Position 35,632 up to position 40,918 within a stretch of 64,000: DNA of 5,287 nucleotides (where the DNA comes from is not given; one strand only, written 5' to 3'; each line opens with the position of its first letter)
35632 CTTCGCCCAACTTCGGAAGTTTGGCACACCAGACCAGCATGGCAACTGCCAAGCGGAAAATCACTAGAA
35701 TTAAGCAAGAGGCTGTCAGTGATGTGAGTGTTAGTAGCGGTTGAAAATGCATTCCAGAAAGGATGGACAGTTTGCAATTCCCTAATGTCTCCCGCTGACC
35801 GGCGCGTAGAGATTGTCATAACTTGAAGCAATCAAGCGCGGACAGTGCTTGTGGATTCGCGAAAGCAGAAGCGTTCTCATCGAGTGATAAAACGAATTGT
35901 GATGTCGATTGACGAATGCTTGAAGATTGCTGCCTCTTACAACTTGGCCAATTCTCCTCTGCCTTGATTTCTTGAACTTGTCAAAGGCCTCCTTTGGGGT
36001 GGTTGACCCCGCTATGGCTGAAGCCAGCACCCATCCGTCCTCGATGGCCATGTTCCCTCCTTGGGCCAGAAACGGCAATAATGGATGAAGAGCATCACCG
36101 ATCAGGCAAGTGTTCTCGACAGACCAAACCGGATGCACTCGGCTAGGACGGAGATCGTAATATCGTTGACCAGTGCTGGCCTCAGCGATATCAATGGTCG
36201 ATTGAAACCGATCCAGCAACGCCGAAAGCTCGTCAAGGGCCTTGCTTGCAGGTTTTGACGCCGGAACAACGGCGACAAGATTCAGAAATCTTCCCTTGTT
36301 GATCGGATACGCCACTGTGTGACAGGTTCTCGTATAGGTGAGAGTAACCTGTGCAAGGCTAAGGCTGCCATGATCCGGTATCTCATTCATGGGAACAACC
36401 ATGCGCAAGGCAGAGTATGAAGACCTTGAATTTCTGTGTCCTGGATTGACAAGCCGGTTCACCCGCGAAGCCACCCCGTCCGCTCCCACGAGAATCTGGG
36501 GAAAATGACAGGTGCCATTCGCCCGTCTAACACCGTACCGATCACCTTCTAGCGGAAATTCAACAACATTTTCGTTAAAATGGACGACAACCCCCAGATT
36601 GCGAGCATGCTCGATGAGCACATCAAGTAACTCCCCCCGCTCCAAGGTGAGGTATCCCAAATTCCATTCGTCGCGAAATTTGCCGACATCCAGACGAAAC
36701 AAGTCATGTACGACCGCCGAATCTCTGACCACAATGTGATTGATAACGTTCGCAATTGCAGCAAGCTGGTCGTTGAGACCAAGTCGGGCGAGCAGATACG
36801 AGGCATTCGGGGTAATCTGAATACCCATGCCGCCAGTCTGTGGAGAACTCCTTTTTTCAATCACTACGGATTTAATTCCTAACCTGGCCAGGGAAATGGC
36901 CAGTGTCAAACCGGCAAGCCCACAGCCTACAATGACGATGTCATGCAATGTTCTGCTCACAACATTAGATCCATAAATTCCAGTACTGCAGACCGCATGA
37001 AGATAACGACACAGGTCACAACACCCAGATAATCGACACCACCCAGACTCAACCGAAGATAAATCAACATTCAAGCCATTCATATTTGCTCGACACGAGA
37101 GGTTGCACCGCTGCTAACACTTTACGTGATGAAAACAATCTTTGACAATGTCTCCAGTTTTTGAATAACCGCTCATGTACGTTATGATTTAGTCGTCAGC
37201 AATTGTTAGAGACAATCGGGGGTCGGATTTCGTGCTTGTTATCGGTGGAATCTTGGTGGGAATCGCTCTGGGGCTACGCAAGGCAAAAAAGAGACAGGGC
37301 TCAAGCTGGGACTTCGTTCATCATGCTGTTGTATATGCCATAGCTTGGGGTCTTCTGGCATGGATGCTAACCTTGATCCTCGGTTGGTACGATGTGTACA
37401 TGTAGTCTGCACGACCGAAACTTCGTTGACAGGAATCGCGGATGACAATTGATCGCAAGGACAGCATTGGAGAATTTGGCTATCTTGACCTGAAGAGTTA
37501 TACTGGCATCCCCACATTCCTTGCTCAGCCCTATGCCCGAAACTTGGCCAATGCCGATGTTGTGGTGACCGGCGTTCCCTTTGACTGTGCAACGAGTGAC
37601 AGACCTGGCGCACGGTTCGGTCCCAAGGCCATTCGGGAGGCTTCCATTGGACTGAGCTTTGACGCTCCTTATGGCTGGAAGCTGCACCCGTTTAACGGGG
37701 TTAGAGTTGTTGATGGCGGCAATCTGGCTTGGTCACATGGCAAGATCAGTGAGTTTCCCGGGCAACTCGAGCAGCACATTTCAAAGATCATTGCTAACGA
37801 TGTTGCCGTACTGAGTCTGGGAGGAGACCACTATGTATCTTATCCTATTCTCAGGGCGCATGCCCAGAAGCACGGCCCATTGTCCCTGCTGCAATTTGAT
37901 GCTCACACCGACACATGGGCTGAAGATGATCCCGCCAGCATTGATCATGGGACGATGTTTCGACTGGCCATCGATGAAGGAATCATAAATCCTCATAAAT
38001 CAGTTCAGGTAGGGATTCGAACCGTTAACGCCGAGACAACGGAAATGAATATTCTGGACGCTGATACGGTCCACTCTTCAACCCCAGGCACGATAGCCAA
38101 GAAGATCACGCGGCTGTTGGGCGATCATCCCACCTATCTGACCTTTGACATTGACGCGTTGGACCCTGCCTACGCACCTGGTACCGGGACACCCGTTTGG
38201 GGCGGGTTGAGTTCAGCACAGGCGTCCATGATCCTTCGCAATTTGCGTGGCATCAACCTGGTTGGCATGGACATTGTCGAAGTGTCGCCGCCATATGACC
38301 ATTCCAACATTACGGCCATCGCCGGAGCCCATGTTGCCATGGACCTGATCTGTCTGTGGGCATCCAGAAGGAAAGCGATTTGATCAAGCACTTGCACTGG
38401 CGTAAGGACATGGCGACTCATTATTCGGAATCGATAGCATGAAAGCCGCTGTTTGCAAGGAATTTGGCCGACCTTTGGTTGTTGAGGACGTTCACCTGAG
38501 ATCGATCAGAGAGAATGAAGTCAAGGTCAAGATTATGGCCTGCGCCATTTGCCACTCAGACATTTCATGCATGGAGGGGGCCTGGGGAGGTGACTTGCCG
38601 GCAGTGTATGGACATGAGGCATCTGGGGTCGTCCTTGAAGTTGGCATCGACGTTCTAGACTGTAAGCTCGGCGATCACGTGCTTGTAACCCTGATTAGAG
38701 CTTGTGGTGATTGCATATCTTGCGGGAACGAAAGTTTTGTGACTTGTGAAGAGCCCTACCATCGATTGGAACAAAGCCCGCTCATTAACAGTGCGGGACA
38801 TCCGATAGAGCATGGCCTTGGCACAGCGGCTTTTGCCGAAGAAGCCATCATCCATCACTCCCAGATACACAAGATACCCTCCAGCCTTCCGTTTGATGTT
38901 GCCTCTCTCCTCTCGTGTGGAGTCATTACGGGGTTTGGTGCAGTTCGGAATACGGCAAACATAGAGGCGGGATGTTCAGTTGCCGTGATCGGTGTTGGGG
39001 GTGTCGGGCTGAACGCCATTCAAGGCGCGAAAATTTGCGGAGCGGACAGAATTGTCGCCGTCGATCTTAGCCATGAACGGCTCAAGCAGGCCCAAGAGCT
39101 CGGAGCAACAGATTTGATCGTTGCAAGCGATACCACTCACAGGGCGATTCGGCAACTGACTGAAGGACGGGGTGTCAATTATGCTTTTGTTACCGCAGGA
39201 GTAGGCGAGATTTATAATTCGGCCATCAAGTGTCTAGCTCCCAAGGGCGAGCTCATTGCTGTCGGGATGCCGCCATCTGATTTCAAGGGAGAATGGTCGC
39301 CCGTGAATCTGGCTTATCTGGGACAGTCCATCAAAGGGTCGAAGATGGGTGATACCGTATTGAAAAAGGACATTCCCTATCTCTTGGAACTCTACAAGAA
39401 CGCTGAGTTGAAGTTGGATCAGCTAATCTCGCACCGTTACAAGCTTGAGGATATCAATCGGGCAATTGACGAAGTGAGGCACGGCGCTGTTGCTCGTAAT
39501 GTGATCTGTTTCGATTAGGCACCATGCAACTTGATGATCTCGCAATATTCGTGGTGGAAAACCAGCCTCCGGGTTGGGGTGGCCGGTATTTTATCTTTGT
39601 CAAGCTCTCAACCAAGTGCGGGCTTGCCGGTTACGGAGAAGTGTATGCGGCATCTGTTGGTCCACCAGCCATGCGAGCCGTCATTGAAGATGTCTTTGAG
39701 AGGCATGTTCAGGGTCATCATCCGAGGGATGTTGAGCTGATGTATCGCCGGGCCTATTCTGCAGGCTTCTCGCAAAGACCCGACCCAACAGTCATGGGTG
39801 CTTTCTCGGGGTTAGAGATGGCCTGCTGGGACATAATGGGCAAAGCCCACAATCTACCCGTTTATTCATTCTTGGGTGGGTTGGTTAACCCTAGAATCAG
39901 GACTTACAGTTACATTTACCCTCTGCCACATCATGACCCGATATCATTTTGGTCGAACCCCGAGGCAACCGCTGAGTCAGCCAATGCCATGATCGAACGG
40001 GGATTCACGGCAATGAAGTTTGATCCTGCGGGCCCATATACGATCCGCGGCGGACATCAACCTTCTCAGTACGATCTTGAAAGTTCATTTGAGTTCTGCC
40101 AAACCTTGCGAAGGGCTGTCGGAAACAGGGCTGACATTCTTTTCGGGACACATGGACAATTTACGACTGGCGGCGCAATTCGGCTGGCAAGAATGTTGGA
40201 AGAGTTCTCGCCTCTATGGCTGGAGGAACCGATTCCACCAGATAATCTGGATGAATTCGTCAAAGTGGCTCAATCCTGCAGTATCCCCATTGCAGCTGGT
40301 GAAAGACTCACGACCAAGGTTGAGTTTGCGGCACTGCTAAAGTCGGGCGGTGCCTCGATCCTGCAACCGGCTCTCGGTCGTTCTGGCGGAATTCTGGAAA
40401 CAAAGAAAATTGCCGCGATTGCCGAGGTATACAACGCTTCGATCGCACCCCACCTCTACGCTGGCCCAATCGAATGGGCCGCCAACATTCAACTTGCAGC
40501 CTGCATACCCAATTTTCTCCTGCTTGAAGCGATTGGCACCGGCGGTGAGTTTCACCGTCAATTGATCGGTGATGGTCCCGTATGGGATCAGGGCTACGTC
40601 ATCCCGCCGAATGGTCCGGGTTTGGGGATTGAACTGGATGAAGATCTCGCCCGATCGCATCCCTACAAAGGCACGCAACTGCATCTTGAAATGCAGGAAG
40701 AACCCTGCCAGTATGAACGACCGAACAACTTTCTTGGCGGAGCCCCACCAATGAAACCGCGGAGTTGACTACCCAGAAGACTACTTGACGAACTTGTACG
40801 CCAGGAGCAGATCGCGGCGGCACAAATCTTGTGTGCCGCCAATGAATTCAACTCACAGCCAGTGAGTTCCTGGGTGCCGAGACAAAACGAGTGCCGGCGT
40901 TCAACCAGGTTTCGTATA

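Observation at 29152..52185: Two ~4.5-4.8 kb inverted repeats carrying paralogous autotransporter modules bracket a 13.8 kb metabolic segment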

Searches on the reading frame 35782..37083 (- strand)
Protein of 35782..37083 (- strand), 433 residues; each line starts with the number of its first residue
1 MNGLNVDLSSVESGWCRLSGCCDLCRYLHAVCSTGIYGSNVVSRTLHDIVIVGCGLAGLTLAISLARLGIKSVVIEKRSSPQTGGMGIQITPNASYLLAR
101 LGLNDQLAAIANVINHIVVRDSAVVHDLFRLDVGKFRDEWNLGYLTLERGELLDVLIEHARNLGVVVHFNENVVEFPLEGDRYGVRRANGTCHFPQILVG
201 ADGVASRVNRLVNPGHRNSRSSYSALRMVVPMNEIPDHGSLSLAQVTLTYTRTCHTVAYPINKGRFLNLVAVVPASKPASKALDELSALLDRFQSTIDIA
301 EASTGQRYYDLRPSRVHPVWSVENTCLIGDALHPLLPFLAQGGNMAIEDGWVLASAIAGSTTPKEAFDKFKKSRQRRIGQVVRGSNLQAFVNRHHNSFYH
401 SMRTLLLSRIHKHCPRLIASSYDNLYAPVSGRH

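Call 6: search_protein_families(library=pfam, proteins=[window:35782-37083:-], max_evalue=0.001)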
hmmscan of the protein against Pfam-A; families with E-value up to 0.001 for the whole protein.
window:35782-37083:- (433 aa): 9 families
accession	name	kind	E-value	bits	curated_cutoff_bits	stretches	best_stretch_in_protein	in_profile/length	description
PF01494.25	FAD_binding_3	-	1.6e-25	90.5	22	1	48-384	3-348/349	FAD binding domain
PF01266.30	DAO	-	2.3e-10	41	27.9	1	48-98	1-55/353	FAD dependent oxidoreductase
PF00890.30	FAD_binding_2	-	5.9e-06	26.2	20.4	1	48-80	1-33/414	FAD binding domain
PF00070.33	Pyr_redox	-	1.8e-05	25.6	22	0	49-86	2-38/82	Pyridine nucleotide-disulphide oxidoreductase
PF07992.20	Pyr_redox_2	-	1.8e-05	24.8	26.1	1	48-82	2-36/291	Pyridine nucleotide-disulphide oxidoreductase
PF01946.23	Thi4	-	1.8e-05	24.6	26.2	1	41-86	12-57/235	Thi4 family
PF13450.12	NAD_binding_8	-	3.4e-05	24.5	21.9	1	51-81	1-31/68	NAD(P)-binding Rossmann-like domain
PF05834.18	Lycopene_cycl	-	0.00016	21.3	23.4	1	48-80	1-35/380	Lycopene cyclase protein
PF12831.13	FAD_oxidored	-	0.00025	20.9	27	1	48-87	1-38/416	FAD dependent oxidoreductase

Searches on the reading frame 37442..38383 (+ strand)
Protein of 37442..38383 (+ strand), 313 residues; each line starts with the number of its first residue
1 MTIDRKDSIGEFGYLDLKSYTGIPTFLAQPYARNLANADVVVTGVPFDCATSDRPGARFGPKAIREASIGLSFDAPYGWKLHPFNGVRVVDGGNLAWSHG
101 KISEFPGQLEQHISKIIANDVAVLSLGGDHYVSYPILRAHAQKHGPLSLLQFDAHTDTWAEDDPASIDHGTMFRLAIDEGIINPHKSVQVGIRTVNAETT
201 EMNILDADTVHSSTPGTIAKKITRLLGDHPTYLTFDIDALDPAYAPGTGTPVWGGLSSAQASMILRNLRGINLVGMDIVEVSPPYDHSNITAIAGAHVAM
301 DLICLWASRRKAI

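Call 6: search_protein_families(library=pfam, proteins=[window:37442-38383:+], max_evalue=0.001)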
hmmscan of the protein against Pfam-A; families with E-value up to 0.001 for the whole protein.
window:37442-38383:+ (313 aa): 1 family
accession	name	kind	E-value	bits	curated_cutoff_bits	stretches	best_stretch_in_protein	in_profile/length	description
PF00491.26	Arginase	-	1.1e-87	294.5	22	1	38-303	1-279/280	Arginase family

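Call 12: find_encoding_contigs(protein=window:37442-38383:+, flank=10000, max_places=6)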
Protein window:37442-38383:+ (313 aa): no gene with exactly this product is on record in the collection.

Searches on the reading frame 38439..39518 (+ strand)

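Call 6: search_protein_families(library=pfam, proteins=[window:38439-39518:+], max_evalue=0.001)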
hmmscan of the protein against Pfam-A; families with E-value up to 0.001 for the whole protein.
window:38439-39518:+ (359 aa): 4 families
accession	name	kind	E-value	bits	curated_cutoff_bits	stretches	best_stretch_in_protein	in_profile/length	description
PF00107.32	ADH_zinc_N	-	4.6e-28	98.2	31.8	1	188-319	1-127/129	Zinc-binding dehydrogenase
PF08240.17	ADH_N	-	2.7e-21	76.2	23.5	1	25-147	2-103/104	Alcohol dehydrogenase GroES-like domain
PF13602.12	ADH_zinc_N_2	-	2.3e-07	32.2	27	1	221-350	1-127/134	Zinc-binding dehydrogenase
PF01262.27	AlaDh_PNT_C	-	2.2e-06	27.7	23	1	177-235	27-85/214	Alanine dehydrogenase/PNT, C-terminal domain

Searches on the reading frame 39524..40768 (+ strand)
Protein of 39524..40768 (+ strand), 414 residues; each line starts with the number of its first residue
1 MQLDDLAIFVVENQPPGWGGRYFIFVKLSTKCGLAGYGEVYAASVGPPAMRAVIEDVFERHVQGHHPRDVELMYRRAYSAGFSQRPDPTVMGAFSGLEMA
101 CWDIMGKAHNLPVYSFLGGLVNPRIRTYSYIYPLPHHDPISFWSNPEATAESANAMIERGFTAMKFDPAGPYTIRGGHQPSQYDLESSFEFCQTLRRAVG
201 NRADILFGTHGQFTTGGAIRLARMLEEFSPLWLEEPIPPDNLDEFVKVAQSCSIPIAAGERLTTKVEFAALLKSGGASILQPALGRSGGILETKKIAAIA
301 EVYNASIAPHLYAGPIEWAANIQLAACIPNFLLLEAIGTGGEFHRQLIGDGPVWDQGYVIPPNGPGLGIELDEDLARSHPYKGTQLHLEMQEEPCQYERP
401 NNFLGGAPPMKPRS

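Call 6: search_protein_families(library=pfam, proteins=[window:39524-40768:+], max_evalue=0.001)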
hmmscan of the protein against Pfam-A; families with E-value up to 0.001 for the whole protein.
window:39524-40768:+ (414 aa): 2 families
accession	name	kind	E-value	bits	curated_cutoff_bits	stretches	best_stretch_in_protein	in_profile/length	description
PF13378.12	MR_MLE_C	-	1.2e-59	202.1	29.4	1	149-374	2-218/219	Enolase C-terminal domain-like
PF02746.21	MR_MLE_N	-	2.8e-10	40.9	22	1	23-118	28-117/117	Mandelate racemase / muconate lactonizing enzyme, N-terminal domain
